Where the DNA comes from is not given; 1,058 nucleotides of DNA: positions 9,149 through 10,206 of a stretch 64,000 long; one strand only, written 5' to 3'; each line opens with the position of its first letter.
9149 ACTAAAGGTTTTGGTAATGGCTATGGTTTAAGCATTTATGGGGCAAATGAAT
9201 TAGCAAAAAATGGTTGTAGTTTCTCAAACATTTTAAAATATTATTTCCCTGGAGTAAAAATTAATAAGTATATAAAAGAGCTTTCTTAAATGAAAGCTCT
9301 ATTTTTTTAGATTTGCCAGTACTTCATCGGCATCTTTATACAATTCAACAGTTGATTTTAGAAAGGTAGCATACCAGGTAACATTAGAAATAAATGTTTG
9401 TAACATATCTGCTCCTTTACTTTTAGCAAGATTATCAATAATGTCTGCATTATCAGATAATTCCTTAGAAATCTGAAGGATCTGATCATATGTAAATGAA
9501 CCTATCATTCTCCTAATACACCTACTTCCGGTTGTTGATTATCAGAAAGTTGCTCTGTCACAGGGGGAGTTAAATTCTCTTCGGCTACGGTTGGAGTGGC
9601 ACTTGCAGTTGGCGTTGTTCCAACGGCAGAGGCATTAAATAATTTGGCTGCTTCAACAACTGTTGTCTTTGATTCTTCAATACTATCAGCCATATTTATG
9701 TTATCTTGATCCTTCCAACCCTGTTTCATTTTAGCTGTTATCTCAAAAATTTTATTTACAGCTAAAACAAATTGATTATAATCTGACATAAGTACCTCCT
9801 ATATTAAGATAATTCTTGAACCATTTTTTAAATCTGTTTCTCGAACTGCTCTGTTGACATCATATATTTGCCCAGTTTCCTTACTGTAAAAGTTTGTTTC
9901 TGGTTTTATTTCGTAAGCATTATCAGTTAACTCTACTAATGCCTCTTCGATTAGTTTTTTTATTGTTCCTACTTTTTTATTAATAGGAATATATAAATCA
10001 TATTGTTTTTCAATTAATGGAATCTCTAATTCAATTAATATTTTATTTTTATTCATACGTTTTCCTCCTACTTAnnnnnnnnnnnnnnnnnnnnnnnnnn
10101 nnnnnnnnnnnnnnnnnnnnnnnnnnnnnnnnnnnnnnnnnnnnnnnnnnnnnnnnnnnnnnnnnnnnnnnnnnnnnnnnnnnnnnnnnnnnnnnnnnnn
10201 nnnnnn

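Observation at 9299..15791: Stripped-down T7SSb-like locus: essC + yukD/esaB + two tiny helical proteins, with no essB, esaA or essA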

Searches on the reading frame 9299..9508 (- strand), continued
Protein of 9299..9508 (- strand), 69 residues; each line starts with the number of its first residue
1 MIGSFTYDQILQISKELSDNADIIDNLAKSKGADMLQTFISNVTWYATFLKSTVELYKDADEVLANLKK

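Call 71: find_encoding_contigs(protein=P0301, flank=10000, max_places=2)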
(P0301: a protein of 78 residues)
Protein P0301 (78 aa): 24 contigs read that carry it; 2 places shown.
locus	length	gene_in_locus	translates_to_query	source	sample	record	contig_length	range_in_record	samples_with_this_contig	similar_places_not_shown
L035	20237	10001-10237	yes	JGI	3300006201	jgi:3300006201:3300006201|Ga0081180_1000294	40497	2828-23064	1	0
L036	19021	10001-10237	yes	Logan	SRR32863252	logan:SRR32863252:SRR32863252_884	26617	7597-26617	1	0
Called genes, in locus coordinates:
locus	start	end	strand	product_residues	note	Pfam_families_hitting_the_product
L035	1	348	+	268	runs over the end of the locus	PF00005:ABC_tran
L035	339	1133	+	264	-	PF00005:ABC_tran, PF13304:AAA_21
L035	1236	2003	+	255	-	PF01416:PseudoU_synth_1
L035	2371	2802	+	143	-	PF00572:Ribosomal_L13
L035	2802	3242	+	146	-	PF00380:Ribosomal_S9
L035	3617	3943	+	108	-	-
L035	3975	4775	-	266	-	PF02535:Zip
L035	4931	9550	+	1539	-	PF00498:FHA, PF01580:FtsK_SpoIIIE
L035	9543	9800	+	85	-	-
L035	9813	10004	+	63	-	-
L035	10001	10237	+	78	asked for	-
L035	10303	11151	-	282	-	PF13276:HTH_21, PF00665:rve, PF13683:rve_3, PF13333:rve_2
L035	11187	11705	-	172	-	PF20310:HTH_Tnp_2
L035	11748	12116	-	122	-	PF12670:DUF3792 (weak)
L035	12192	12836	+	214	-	PF04239:DUF421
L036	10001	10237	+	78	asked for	-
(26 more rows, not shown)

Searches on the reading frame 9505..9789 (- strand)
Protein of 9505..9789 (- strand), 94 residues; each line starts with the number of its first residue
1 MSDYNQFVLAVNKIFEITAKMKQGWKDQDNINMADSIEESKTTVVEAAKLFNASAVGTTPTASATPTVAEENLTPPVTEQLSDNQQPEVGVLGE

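Call 4: search_protein_families(library=pfam, proteins=[window:9505-9789:-], max_evalue=0.1)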
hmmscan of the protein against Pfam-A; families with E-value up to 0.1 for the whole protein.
window:9505-9789:- (94 aa): 0 families

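Call 5: search_protein_families(library=ncbifam, proteins=[window:9505-9789:-], max_evalue=0.1)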
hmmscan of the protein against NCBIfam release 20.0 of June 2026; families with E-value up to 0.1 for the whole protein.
window:9505-9789:- (94 aa): 0 families

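Call 21: search_solved_structures(query=A2, max_evalue=10)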
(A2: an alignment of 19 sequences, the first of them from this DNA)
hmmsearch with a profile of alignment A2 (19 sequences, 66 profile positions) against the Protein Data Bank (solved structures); distinct sequences matched with E-value up to 10: 11.
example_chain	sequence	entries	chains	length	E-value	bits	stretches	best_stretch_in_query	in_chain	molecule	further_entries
9lqd_A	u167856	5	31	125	0.0057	19.8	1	30-59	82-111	SAM lyase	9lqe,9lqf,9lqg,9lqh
9gab_D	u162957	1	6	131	0.0059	19.7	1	30-59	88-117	SAM-AMP Lyase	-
9gad_A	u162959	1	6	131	0.0062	19.6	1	30-59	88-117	SAM-AMP Lyase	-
1ory_A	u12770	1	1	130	0.22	14.7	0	5-44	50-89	flagellar protein FliS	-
1orj_A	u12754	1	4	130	0.23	14.6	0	5-44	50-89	flagellar protein FliS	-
4iwb_A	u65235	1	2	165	0.39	13.9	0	5-44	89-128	FliC, FliS chimera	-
6gsn_q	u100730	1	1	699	0.7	13.1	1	4-36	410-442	Eukaryotic translation initiation factor 3 subunit C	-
6gsm_q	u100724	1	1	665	0.73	13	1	4-36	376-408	Eukaryotic translation initiation factor 3 subunit C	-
4u1c_C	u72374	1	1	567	0.95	12.7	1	4-36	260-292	Eukaryotic translation initiation factor 3 subunit C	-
3jap_p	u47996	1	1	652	0.99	12.6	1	4-36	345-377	eIF3c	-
5xxb_R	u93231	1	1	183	1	12.6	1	8-46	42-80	Ribosomal protein eL20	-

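Call 57: search_protein_families(library=phrogs, proteins=[window:9508-9789:-], max_evalue=0.01)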
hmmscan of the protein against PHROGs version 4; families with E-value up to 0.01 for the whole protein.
window:9508-9789:- (94 aa): 0 families

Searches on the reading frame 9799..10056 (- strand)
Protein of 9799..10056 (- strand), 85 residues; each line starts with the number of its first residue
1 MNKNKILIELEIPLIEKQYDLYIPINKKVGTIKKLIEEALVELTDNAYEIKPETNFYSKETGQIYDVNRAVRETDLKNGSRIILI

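Call 4: search_protein_families(library=pfam, proteins=[window:9799-10056:-], max_evalue=0.1)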
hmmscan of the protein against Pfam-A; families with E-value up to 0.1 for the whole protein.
window:9799-10056:- (85 aa): 1 family
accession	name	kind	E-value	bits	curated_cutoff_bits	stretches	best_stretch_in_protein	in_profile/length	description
PF10790.15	DUF2604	-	0.071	14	25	1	30-81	25-74/85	Protein of Unknown function (DUF2604)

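Call 5: search_protein_families(library=ncbifam, proteins=[window:9799-10056:-], max_evalue=0.1)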
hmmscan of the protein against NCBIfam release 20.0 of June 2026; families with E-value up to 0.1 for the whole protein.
window:9799-10056:- (85 aa): 0 families

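Call 20: search_solved_structures(query=A1, max_evalue=10, show_alignments=2)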
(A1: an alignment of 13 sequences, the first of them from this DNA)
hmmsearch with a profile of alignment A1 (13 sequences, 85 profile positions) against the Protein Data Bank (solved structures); distinct sequences matched with E-value up to 10: 9.
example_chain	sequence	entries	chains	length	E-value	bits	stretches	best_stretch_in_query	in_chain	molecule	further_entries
2wh7_A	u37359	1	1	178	0.057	16.9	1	23-64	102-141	HYALURONIDASE-PHAGE ASSOCIATED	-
3eka_A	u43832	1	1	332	0.063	16.7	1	23-66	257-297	Hyaluronidase, phage associated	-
2yvv_A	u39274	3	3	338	0.065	16.7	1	23-66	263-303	Hyaluronidase, phage associated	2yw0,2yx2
2c3f_A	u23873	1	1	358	0.075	16.5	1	23-66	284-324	HYALURONIDASE, PHAGE ASSOCIATED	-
2dp5_A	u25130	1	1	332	0.076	16.5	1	23-66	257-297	Hyaluronidase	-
8rd8_F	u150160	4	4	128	0.46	14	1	17-65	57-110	Small ribosomal subunit protein uS9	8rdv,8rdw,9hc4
6fvt_L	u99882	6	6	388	0.99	12.9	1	15-83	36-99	26S proteasome subunit RPT4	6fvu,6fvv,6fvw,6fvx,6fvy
3jco_L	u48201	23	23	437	1.3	12.5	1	15-83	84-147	26S protease subunit RPT4 | 26S proteasome subunit RPT4 | RPT4 isoform 1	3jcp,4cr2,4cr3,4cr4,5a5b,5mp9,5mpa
35zw_G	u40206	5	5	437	1.3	12.5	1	15-83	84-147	26S proteasome subunit RPT4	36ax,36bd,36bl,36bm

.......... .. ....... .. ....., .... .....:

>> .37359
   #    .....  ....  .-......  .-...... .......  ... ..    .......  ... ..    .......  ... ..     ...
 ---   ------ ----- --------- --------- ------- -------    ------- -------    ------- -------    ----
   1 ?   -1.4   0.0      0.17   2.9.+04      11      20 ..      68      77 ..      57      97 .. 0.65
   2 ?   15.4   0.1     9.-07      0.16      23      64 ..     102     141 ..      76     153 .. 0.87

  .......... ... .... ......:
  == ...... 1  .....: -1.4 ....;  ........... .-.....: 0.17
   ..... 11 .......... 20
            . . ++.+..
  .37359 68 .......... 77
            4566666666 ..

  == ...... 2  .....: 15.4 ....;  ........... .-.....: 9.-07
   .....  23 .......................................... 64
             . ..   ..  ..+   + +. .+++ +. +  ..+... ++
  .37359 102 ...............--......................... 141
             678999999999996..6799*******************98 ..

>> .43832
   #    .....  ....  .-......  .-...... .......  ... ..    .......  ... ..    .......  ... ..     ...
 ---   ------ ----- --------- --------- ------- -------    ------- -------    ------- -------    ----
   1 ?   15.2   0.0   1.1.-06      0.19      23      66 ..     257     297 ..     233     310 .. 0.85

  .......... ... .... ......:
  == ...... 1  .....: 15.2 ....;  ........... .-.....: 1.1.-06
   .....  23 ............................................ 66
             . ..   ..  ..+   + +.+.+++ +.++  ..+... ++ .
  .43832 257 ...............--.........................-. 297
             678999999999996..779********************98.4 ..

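Call 23: find_homologous_proteins(query=A1, max_evalue=0.01)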
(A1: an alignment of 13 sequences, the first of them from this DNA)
Query A1 (13 sequences) (85 aa, profile of the alignment): 1758 proteins with E <= 0.01 among 3937 candidates; the best 120 are listed.
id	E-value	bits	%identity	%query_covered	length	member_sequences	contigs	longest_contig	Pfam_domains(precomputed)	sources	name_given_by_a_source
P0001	3.7e-46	173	85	100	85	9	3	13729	-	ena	-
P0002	4.9e-46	173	85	100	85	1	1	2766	-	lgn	-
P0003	5.6e-46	172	81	100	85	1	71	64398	-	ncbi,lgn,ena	-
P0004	6.2e-46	172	80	100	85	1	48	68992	-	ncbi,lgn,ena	-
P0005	6.7e-46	172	80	100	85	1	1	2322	-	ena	-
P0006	7.1e-46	172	82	100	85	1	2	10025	-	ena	-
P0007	7.5e-46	172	82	100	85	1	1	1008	-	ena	-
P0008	7.5e-46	172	81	100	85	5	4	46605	-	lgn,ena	-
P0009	7.5e-46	172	81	100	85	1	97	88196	-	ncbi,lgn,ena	-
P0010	8.5e-46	172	82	100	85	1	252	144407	-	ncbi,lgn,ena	-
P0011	9.2e-46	172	82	100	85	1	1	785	-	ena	-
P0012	9.5e-46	172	84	100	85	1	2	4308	-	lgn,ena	-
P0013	1.1e-45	171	80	100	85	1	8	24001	-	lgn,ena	-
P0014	1.1e-45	171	81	100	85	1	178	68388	-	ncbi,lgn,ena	-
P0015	1.2e-45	171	80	100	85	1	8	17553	-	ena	-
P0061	8.9e-45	169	80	100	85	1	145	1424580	-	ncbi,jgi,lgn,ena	jgi:transcription termination factor Rho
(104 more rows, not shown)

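Call 40: predict_structure(alignment_id=A4)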
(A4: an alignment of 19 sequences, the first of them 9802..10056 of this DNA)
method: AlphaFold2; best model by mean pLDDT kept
length: 85 residues; sequences in the alignment: 19
mean_pLDDT: 76.5   pTM: 0.61
mean pLDDT of the five models: 76.5, 74.6, 70.5, 63.3, 63.2
residues with pLDDT >= 90: 0; 70-90: 68; 50-70: 15; < 50: 2
segments of 3 or more residues with pLDDT < 50: none
pLDDT, mean of each block of 10 residues (from residue 1): 73 81 72 80 75 81 75 71 83
secondary structure, 60 per line:
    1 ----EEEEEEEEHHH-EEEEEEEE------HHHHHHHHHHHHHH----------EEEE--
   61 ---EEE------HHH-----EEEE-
elements in order: E5-12 E17-24 H31-44 E55-58 E64-66 E81-84

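Call 43: fold_search(model_id=the predicted structure, library=pdb)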
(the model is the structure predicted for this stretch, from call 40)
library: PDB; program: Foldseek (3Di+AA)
matches with E <= 10: 1224; with E <= 0.001: 22
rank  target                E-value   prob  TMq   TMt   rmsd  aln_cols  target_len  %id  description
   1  8tyx_A                1.9e-04  1.00  0.62  0.63   3.2        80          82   19  Structure of a bacterial Ubl-deubiquitinase complex (form 1) (released 2024-06-12)
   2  6v7q_C                2.2e-04  1.00  0.60  0.65   3.8        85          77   10  Crystal structure of SUMO1 in complex with phosphorylated PIAS-SIM2 (released 2020-04-01)
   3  2kan_MODEL_1_A        2.8e-04  1.00  0.64  0.59   3.4        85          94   19  Solution NMR structure of ubiquitin-like domain of Arabidopsis thaliana protein At2g32350. Northeast Structura (released 2008-11-25)
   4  3dbl_I                3.0e-04  1.00  0.62  0.62   3.9        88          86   19  Structural Dissection of a Gating Mechanism Preventing Misactivation of Ubiquitin by NEDD8's E1 (APPBP1-UBA3Arg190wt-N (released 2008-08-12)
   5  1wyw_B                3.0e-04  1.00  0.59  0.63   3.4        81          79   11  Crystal Structure of SUMO1-conjugated thymine DNA glycosylase (released 2005-06-21)
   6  3dbr_I                3.2e-04  1.00  0.62  0.62   3.9        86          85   20  Structural Dissection of a Gating Mechanism Preventing Misactivation of Ubiquitin by NEDD8's E1 (APPBP1-UBA3Arg190Gln- (released 2008-08-12)
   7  5hpl_C                4.1e-04  1.00  0.59  0.61   4.1        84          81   12  System-wide modulation of HECT E3 ligases with selective ubiquitin variant probes: Rsp5 and UbV R5.4 (released 2016-03-16)
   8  3dbh_I                4.6e-04  1.00  0.62  0.61   3.1        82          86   21  Structural Dissection of a Gating Mechanism Preventing Misactivation of Ubiquitin by NEDD8's E1 (APPBP1-UBA3Arg190Ala- (released 2008-08-12)
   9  3rcz_A                4.9e-04  1.00  0.66  0.74   2.6        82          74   20  Rad60 SLD2 Ubc9 Complex (released 2011-04-27)
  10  3vdz_A                4.9e-04  1.00  0.58  0.47   3.7        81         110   12  Tailoring Encodable Lanthanide-Binding Tags as MRI Contrast Agents: xq-dSE3-Ubiquitin at 2.4 Angstroms (released 2012-11-28)
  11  8djh_A                5.3e-04  1.00  0.60  0.60   3.4        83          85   11  Ternary complex of SUMO1 with a phosphomimetic SIM of PML and zinc (released 2022-08-10)
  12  8j0a_A                6.0e-04  1.00  0.61  0.65   4.1        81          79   15  Robust design of effective allosteric activator UbV R4 for Rsp5 E3 ligase using the machine-learning tool ProteinMPNN (released 2023-08-09)
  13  6njd_C                6.4e-04  1.00  0.64  0.41   3.7        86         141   14  Crystal structure of RavD (residues 1-200) from Legionella pneumophila (strain Corby) complexed with Met-1 linked di-u (released 2019-05-22)
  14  1wm2                  6.4e-04  1.00  0.58  0.62   3.6        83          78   12  Crystal structure of human SUMO-2 protein (released 2004-11-30)
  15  7mrj_B                6.8e-04  1.00  0.59  0.65   3.4        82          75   16  Crystal structure of a novel ubiquitin-like TINCR (released 2022-03-16)
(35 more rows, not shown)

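Call 57: search_protein_families(library=phrogs, proteins=[window:9802-10056:-], max_evalue=0.01)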
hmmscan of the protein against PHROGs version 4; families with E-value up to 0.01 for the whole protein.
window:9802-10056:- (85 aa): 0 families

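Call 88: list_cluster_members(proteins=[P0061, P0163, P0127, P0338, P0201])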
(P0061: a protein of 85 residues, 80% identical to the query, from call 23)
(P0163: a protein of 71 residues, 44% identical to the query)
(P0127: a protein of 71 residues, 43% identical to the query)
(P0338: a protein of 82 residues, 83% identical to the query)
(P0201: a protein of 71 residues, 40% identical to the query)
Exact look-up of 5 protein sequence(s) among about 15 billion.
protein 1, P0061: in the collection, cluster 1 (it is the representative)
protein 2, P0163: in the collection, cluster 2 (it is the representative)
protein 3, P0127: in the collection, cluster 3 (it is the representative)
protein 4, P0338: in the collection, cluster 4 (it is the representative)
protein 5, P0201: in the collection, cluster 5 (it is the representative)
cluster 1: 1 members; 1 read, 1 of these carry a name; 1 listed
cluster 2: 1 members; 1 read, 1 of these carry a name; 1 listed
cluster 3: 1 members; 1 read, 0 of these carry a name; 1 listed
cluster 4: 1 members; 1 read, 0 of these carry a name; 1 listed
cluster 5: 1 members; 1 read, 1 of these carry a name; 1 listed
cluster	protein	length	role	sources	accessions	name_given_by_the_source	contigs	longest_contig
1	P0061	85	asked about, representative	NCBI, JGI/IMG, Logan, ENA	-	transcription termination factor Rho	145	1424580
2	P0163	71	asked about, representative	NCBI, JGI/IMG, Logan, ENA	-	hypothetical protein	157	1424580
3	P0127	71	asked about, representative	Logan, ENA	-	-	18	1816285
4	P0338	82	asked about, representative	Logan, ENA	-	-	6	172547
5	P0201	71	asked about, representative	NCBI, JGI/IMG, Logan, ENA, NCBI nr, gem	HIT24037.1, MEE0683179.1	MAG TPA: hypothetical protein IAD45_06435 [Candidatus Faecimonas intestinavium] | arginase family enzyme | hypothetical protein [Bacilli bacterium]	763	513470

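Call 89: find_encoding_contigs(protein=P0061, flank=10000, max_places=1)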
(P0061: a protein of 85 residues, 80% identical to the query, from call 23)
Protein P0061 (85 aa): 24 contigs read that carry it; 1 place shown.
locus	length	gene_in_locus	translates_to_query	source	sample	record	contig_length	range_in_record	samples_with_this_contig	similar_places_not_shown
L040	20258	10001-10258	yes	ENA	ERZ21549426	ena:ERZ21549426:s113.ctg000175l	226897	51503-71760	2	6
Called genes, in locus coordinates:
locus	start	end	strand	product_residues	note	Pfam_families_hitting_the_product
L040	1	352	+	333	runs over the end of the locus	-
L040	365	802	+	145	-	-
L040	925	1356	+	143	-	PF00572:Ribosomal_L13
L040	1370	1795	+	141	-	PF00380:Ribosomal_S9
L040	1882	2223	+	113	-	-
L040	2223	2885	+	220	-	-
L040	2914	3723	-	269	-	PF02535:Zip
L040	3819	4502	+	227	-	PF01520:Amidase_3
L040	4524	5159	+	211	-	-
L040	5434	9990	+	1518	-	PF00498:FHA, PF01580:FtsK_SpoIIIE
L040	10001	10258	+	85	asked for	-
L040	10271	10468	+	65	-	-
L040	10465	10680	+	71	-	-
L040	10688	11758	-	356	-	PF08486:SpoIID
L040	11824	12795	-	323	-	PF00882:Zn_dep_PLPC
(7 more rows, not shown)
